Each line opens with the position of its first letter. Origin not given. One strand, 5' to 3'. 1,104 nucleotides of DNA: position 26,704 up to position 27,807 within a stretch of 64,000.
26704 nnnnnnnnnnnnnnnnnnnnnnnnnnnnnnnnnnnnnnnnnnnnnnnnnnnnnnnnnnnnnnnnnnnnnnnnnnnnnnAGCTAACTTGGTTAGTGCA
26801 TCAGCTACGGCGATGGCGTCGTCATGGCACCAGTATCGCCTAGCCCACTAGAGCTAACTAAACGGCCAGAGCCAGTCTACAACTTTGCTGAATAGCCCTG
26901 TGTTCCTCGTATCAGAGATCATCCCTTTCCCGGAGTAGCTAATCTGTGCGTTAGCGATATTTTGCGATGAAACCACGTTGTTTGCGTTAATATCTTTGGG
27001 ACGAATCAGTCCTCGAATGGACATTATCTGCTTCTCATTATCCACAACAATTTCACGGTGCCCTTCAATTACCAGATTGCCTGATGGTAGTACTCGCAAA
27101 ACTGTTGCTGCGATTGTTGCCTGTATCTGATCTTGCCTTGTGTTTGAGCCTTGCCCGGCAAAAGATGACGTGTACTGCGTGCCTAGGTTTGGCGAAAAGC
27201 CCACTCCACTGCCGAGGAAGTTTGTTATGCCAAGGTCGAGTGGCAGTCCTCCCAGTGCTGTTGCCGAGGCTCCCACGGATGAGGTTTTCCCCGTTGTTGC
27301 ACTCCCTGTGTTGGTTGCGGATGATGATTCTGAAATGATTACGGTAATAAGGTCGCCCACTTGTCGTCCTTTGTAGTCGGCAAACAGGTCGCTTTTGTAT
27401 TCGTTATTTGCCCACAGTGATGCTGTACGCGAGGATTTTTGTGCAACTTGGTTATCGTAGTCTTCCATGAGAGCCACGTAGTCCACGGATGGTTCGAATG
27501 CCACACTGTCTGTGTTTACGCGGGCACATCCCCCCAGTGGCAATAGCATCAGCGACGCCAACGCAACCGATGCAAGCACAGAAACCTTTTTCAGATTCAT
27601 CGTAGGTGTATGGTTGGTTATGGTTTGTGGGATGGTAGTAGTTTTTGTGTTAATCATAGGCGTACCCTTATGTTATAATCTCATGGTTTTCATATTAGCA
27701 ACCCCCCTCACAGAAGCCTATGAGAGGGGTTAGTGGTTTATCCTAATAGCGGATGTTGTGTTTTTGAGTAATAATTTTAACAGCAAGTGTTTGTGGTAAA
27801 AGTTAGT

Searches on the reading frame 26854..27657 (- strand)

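Call 21: search_protein_families(library=pfam, proteins=[window:26854-27657:-])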
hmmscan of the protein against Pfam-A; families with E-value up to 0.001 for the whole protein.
window:26854-27657:- (267 aa): 1 family
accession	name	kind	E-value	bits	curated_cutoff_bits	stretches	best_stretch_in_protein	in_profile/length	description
PF02107.21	FlgH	-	3.7e-55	186.6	27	1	77-265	3-172/172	Flagellar L-ring protein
